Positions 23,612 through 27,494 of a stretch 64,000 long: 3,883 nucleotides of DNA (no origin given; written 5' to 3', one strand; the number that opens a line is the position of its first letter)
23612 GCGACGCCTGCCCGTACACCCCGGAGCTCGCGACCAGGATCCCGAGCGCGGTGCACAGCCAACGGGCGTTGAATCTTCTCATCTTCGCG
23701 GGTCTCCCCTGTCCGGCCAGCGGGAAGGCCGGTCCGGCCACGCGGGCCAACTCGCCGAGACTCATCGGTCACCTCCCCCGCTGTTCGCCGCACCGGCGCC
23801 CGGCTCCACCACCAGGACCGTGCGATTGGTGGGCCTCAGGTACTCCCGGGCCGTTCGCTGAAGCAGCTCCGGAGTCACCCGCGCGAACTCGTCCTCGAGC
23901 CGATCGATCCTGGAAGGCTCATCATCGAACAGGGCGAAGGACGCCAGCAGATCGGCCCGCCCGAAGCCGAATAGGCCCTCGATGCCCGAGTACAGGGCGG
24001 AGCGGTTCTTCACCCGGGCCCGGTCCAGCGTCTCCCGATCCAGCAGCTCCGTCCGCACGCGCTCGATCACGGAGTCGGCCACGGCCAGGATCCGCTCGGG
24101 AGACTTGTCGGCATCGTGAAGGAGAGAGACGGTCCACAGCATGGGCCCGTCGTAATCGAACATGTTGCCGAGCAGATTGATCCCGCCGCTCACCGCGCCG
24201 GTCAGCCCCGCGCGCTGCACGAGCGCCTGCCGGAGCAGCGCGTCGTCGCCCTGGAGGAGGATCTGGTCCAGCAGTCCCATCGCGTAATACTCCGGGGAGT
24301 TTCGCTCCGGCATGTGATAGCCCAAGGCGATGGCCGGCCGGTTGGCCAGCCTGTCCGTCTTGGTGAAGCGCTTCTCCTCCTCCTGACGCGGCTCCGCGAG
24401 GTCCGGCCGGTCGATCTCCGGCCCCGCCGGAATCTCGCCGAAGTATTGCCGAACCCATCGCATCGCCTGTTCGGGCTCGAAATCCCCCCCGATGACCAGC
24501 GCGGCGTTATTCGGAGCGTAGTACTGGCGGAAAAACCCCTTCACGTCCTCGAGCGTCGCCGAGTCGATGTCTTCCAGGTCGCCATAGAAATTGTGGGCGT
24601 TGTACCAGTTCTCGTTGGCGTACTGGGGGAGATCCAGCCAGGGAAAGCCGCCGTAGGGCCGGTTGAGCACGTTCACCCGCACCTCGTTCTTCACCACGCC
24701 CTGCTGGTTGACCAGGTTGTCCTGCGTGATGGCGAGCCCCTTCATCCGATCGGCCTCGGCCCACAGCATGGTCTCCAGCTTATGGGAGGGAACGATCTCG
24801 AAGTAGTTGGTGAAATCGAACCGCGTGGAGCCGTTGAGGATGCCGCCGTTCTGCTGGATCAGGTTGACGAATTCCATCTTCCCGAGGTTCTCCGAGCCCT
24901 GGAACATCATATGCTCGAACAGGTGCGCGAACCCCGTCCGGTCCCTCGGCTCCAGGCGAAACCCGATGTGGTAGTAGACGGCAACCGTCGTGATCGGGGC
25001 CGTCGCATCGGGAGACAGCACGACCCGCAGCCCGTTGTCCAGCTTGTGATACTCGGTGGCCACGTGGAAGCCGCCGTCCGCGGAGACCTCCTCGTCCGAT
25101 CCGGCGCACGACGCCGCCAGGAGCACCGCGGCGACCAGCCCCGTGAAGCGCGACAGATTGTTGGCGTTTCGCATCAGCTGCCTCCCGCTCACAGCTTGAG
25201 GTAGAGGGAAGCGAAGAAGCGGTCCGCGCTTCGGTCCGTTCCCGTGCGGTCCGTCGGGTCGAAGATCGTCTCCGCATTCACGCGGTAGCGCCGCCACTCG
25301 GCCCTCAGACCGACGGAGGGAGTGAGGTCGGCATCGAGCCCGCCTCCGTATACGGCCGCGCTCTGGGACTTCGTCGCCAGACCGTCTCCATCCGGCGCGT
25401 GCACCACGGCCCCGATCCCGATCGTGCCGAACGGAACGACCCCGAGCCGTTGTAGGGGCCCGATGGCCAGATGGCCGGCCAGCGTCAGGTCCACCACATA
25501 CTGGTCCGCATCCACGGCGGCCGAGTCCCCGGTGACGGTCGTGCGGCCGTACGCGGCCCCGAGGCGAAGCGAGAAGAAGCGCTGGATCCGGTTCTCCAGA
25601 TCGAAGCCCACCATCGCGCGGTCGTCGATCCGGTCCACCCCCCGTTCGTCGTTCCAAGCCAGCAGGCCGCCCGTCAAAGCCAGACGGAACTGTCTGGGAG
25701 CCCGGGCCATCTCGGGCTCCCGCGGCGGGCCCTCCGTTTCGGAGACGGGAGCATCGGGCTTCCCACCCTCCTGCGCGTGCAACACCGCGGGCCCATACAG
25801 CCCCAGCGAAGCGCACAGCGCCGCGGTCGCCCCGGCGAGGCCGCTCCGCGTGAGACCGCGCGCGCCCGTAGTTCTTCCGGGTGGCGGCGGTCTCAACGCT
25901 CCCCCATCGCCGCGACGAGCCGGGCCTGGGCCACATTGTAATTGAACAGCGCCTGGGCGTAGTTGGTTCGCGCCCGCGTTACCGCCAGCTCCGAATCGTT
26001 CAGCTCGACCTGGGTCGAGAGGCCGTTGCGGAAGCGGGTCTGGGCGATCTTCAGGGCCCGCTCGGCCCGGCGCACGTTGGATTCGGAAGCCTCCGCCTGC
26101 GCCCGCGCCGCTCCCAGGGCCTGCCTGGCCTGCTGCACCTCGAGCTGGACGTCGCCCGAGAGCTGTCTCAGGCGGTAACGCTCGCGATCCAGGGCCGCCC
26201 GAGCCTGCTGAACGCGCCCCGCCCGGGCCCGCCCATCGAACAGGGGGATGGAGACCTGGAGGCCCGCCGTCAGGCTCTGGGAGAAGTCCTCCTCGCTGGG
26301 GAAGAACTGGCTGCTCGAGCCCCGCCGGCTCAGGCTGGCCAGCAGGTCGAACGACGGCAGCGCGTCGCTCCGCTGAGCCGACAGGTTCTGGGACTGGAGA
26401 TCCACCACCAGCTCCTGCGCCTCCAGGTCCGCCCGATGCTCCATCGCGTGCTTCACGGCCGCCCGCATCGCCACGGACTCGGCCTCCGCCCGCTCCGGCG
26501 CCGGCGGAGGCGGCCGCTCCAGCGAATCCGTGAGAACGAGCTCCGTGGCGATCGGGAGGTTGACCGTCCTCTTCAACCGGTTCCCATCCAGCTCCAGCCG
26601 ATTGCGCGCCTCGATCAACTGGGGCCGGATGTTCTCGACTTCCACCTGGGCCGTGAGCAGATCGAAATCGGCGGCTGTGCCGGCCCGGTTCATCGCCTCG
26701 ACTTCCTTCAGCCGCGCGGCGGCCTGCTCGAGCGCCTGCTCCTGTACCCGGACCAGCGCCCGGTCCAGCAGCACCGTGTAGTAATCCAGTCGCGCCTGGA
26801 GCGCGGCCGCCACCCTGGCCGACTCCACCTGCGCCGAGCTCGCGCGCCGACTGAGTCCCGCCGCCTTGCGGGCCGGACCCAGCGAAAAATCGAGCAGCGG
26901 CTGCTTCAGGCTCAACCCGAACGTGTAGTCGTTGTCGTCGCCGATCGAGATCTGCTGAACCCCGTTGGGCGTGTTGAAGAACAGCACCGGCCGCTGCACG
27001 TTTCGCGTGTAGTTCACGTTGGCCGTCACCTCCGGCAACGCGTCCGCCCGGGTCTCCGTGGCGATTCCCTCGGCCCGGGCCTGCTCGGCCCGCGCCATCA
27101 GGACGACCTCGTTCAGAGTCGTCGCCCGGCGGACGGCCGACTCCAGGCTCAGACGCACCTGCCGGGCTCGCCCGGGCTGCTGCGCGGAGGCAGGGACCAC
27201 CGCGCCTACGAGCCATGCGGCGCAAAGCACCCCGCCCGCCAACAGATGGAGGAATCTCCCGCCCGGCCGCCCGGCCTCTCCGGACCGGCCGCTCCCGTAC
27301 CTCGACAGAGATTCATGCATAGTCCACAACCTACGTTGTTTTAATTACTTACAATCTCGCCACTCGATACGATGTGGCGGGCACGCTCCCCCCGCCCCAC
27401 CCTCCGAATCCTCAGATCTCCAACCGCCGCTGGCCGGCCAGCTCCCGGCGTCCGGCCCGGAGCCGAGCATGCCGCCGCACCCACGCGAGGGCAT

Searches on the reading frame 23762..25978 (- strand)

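Call 39: search_protein_families(library=pfam, proteins=[window:23762-25978:-], max_evalue=0.0001)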
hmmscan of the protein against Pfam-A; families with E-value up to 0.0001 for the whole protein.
window:23762-25978:- (738 aa): 2 families
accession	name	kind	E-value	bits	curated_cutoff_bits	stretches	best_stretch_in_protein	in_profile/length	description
PF05193.26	Peptidase_M16_C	-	2.5e-28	99.6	23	1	474-655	2-178/181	Peptidase M16 inactive domain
PF00675.25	Peptidase_M16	-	4.9e-18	65.9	22.3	1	318-435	1-118/149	Insulinase (Peptidase family M16)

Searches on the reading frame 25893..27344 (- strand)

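Call 39: search_protein_families(library=pfam, proteins=[window:25893-27344:-], max_evalue=0.0001)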
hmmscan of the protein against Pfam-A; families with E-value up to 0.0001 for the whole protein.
window:25893-27344:- (483 aa): 1 family
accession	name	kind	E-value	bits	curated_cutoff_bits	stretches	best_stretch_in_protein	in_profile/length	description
PF02321.23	OEP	-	3.7e-54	183.8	22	2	295-481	3-187/187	Outer membrane efflux protein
